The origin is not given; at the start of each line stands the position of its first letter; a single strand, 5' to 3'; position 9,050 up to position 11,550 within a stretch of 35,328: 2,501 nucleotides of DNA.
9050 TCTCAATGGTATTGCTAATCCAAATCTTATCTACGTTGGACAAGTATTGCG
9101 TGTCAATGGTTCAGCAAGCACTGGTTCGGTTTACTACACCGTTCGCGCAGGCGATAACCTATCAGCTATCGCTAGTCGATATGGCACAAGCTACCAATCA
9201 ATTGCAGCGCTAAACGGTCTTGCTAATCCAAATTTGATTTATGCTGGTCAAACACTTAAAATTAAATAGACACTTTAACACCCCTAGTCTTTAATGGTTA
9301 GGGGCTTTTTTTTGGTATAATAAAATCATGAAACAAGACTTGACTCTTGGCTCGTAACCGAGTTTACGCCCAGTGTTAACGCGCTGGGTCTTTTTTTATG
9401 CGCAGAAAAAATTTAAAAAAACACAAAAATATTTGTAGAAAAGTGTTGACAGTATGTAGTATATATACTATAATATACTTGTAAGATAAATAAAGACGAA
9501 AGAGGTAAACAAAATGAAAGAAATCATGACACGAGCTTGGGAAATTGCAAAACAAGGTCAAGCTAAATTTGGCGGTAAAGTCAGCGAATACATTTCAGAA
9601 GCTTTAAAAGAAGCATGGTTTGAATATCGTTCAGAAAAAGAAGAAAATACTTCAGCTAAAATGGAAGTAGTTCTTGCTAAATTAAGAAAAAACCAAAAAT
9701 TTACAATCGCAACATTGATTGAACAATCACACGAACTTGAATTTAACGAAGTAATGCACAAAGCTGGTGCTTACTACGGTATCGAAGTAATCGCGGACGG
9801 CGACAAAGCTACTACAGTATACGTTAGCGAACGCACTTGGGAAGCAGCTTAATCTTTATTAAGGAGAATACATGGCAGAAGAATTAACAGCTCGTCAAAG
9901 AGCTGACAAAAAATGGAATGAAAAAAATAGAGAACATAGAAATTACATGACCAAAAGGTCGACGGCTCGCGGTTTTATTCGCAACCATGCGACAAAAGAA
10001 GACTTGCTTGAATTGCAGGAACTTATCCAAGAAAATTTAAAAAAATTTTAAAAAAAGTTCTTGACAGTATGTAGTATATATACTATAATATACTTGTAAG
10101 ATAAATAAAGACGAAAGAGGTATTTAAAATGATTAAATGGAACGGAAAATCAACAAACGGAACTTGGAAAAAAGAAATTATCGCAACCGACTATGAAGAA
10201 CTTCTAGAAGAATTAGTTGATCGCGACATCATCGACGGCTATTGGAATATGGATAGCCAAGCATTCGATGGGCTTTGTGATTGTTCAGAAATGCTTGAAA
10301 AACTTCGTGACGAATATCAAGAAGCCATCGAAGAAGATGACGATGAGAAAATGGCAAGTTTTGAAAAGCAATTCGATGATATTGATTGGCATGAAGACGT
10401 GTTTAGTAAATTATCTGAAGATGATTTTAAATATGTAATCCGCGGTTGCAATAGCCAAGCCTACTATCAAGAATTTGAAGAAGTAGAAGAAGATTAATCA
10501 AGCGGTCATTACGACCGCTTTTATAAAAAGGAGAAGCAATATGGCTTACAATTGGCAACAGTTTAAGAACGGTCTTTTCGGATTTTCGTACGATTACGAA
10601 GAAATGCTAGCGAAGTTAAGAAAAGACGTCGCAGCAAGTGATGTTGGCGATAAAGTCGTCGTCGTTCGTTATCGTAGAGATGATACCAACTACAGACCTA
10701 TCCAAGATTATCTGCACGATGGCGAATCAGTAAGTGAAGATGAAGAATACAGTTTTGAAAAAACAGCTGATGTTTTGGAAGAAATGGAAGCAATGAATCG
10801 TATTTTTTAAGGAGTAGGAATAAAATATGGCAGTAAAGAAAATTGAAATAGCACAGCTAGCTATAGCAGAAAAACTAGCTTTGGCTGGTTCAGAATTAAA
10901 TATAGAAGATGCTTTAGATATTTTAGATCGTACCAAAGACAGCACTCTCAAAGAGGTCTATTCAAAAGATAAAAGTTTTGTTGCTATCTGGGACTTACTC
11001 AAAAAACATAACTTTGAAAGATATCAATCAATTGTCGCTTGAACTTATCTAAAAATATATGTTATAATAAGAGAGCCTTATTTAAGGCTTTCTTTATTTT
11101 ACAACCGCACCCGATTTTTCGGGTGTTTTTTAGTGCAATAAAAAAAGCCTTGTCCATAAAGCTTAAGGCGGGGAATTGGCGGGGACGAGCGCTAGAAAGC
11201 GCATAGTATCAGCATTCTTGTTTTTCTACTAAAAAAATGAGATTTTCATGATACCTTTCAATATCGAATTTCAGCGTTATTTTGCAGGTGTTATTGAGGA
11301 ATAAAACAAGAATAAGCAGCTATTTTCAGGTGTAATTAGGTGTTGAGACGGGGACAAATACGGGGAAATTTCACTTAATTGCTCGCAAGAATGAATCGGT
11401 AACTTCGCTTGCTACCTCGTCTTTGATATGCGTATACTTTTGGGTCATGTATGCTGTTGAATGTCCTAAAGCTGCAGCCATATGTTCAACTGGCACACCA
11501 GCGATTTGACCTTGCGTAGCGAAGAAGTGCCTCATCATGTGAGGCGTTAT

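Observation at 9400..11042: Autonomous moron block: five small genes driven by a duplicated 62-bp consensus promoter/operator/leader cassette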

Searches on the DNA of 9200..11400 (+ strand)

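Call 5: search_dna_similar(query=window:9270-11370:+, collection=phages, mode=near, max_rows=30)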
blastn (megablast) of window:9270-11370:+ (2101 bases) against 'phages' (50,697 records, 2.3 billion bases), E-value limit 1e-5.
Records with a match: 16; places in all: 17; records where one place covers at least 80% of the query: 0.
Best place of each record, by identity: 95-99% 7; 90-95% 4; 80-90% 5.
By first word of the organism name: Streptococcus 15; Moineauvirus 1.
By host as written in the record: Streptococcus thermophilus 6; Streptococcus thermophilus ST67009 2; - 2; Streptococcus thermophilus DGCC7854 2; Streptococcus macedonicus 33MO 1; Streptococcus gallolyticus VTM3R24 1; Streptococcus gallolyticus VTM3R42 1; Streptococcus equinus Sb05 1.
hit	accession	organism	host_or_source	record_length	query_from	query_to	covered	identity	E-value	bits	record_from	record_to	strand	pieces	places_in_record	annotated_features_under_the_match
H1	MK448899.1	Streptococcus phage Javan288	Streptococcus macedonicus 33MO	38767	107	1541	68%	89.9%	0e+0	1844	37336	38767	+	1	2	hypothetical protein (x4)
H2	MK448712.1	Streptococcus phage Javan237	Streptococcus gallolyticus VTM3R24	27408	147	863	34%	88.2%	0e+0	856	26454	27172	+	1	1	hypothetical protein (x3)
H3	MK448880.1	Streptococcus phage Javan238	Streptococcus gallolyticus VTM3R42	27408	147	863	34%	88.2%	0e+0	856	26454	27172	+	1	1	hypothetical protein (x3)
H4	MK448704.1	Streptococcus phage Javan213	Streptococcus equinus Sb05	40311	39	863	15%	84.6%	9e-57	322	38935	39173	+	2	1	hypothetical protein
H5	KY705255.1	Streptococcus phage P0095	Streptococcus thermophilus ST67009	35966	471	534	3%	93.8%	3e-17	97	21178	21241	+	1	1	hypothetical protein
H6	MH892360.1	Streptococcus phage SW11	Streptococcus thermophilus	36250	471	534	3%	93.8%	3e-17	97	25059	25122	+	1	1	hypothetical protein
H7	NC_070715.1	Streptococcus phage SW11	Streptococcus thermophilus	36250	471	534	3%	93.8%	3e-17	97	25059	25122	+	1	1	hypothetical protein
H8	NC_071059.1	Streptococcus phage P0095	Streptococcus thermophilus ST67009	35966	471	534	3%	93.8%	3e-17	97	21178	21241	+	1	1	hypothetical protein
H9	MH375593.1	Streptococcus phage 93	Streptococcus thermophilus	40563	464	531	3%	88.2%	8e-13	82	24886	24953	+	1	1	hypothetical protein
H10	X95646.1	Moineauvirus Sfi21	-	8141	471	525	3%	96.4%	1e-15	92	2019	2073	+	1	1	orf110: CDS | orf54: CDS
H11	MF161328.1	Streptococcus phage D4276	Streptococcus thermophilus DGCC7854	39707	471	525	3%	96.4%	1e-15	92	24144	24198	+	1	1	hypothetical protein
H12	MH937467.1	Streptococcus phage CHPC877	Streptococcus thermophilus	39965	471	525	3%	96.4%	1e-15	92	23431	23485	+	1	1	hypothetical protein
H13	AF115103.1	Streptococcus phage Sfi21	-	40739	471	525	3%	96.4%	1e-15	92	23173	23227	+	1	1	orf110: orf110 gp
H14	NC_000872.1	Streptococcus phage Sfi21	Streptococcus thermophilus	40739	471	525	3%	96.4%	1e-15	92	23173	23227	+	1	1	hypothetical protein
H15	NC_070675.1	Streptococcus phage CHPC877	Streptococcus thermophilus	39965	471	525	3%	96.4%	1e-15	92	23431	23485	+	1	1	hypothetical protein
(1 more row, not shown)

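Call 10: get_annotated_region(hit=H1, flank=4000)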
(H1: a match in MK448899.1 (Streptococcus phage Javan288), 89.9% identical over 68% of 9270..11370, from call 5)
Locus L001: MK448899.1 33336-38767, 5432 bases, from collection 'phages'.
description: Streptococcus phage Javan288, complete genome.
organism: Streptococcus phage Javan288 (NCBI taxid 2548094)
taxonomy: Viruses; Duplodnaviria; Heunggongvirae; Uroviricota; Caudoviricetes; Aliceevansviridae; Moineauvirus
host: Streptococcus macedonicus 33MO; source: -; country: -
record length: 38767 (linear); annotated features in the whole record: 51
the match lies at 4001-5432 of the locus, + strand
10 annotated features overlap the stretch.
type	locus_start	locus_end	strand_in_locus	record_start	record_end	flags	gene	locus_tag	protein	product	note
CDS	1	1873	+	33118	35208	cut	-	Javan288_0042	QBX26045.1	capsid and scaffold protein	-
CDS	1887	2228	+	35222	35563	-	-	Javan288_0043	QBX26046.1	hypothetical protein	-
CDS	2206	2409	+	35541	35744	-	-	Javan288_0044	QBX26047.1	hypothetical protein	-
CDS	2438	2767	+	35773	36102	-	-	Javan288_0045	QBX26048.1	hypothetical protein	-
CDS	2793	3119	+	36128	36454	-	-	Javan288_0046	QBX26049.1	holin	-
CDS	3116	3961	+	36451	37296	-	-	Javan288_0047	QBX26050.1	lysin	lysin, N-acetylmuramoyl-L-alanine amidase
CDS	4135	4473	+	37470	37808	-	-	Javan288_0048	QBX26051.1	hypothetical protein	-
CDS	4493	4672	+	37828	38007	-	-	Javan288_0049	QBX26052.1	hypothetical protein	-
CDS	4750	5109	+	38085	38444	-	-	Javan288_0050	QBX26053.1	hypothetical protein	-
CDS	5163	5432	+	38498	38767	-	-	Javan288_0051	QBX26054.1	hypothetical protein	-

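Call 11: get_annotated_region(hit=H13, flank=3000)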
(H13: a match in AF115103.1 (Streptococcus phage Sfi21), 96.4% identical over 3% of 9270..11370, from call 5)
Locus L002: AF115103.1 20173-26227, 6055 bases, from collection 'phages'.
description: Streptococcus phage Sfi21, complete genome.
organism: Streptococcus phage Sfi21 (NCBI taxid 2905688)
taxonomy: Viruses; Duplodnaviria; Heunggongvirae; Uroviricota; Caudoviricetes; Aliceevansviridae; Moineauvirus; Moineauvirus Sfi21
host: -; source: -; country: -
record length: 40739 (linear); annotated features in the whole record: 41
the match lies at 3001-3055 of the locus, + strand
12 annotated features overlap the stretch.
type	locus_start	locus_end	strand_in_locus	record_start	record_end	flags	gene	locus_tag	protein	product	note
CDS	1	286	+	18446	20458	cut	orf670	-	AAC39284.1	orf670 gp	-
CDS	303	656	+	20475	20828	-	orf117b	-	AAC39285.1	orf117b gp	-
CDS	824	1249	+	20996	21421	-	orf141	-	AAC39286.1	orf141 gp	putative holin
CDS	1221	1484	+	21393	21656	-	orf87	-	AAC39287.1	orf87 gp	putative holin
CDS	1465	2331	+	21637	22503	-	orf288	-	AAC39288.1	orf288 gp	putative lysin, N-acetyl-muramoyl-amidase; cell wall degrading enzyme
CDS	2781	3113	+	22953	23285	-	orf110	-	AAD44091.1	orf110 gp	-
CDS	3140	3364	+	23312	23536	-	orf74a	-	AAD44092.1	orf74a gp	-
CDS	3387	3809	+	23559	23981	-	orf140a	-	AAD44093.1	orf140a gp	-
CDS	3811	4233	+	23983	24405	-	orf140b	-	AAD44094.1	orf140b gp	-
misc_feature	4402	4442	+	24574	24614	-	-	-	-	-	attP, 40bp core identity region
CDS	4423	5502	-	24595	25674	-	orf359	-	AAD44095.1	orf359 gp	integrase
CDS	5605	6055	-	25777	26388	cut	orf203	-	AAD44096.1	orf203 gp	immunity region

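Call 18: search_rna_families(source=window, start=9200, end=11400, threshold=evalue, max_evalue=1)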
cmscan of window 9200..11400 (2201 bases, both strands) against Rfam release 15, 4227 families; matches with E-value up to 1: 4.
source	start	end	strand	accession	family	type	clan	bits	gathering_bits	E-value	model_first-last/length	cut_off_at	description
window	10497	10603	-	RF00082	SraG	Gene; sRNA;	-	21.9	50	0.73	1-177/177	no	SraG RNA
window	9877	9924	-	RF00622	CPEB3_ribozyme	Gene; ribozyme;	-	19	35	0.083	1-78/78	no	Mammalian CPEB3 ribozyme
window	11069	11126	-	RF01394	isrK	Gene; sRNA;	-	18.9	50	0.37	1-77/77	no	isrK Hfq binding RNA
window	11038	11160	-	RF00511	IRES_KSHV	Cis-reg; IRES;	-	15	100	0.31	1-248/248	no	Kaposi's sarcoma-associated herpesvirus internal ribosome entry site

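Call 33: get_annotated_region(hit=H2, flank=2500)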
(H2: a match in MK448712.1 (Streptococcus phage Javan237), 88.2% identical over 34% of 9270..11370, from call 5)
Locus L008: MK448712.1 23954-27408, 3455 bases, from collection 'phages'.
description: Streptococcus phage Javan237, complete genome.
organism: Streptococcus phage Javan237 (NCBI taxid 2548061)
taxonomy: Viruses; Duplodnaviria; Heunggongvirae; Uroviricota; Caudoviricetes; Aliceevansviridae
host: Streptococcus gallolyticus VTM3R24; source: -; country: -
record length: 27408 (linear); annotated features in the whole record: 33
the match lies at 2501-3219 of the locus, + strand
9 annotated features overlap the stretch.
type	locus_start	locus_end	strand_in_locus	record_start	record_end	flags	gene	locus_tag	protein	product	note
CDS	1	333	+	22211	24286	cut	-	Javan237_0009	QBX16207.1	capsid and scaffold protein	-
CDS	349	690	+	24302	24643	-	-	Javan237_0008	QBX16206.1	hypothetical protein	-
CDS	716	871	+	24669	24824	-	-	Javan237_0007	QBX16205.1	hypothetical protein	-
CDS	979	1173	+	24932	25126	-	-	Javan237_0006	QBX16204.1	hypothetical protein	-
CDS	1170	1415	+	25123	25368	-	-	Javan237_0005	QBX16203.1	holin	-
CDS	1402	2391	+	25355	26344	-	-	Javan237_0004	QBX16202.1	lysin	lysin, N-acetylmuramoyl-L-alanine amidase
CDS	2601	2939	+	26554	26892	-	-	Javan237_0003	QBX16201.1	hypothetical protein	-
CDS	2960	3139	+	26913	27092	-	-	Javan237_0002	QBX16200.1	hypothetical protein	-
CDS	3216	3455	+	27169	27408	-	-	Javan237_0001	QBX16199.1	hypothetical protein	-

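Call 34: get_annotated_region(hit=H4, flank=2500)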
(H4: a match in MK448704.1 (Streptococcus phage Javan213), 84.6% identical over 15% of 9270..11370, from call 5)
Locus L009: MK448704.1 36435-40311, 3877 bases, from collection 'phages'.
description: Streptococcus phage Javan213, complete genome.
organism: Streptococcus phage Javan213 (NCBI taxid 2548049)
taxonomy: Viruses; Duplodnaviria; Heunggongvirae; Uroviricota; Caudoviricetes
host: Streptococcus equinus Sb05; source: -; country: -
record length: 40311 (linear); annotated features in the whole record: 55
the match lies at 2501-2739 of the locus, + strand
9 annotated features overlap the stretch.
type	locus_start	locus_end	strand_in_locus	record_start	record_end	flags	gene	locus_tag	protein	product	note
CDS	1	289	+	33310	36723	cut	-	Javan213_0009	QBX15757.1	tail fiber protein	-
CDS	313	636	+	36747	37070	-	-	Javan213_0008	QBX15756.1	hypothetical protein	-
CDS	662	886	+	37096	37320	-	-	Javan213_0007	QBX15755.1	hypothetical protein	-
CDS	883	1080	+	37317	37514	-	-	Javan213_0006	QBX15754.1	hypothetical protein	-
CDS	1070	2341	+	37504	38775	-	-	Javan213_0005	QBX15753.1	membrane-bound lytic murein transglycosylase D precursor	-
CDS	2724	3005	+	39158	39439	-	-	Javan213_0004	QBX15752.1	hypothetical protein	-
CDS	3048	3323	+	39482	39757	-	-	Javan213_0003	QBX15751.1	hypothetical protein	-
CDS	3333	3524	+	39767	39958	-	-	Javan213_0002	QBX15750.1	hypothetical protein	-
CDS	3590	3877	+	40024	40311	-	-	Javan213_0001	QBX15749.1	hypothetical protein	-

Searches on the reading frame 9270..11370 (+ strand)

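Call 26: search_solved_structures(query=L002:3387-3806:+, max_evalue=0.01)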
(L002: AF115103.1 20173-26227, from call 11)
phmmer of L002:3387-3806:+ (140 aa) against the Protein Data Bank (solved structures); distinct sequences matched with E-value up to 0.01: 1.
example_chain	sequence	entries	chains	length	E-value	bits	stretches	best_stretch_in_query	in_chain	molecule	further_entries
6lkf_A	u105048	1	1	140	1.5e-85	287.4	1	1-140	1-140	AcrIIA5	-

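Call 112: search_protein_families(library=pfam, proteins=[L002:3811-4230:+], max_evalue=0.05)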
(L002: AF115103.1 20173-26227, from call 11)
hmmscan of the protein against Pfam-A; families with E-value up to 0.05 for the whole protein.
L002:3811-4230:+ (140 aa): 2 families
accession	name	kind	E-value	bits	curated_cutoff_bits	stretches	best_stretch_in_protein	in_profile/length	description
PF01381.28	HTH_3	-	0.0047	17.4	23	1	21-51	14-44/55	Helix-turn-helix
PF04714.18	BCL_N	-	0.043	14.2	25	0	32-58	22-47/49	BCL7, N-terminal conserver region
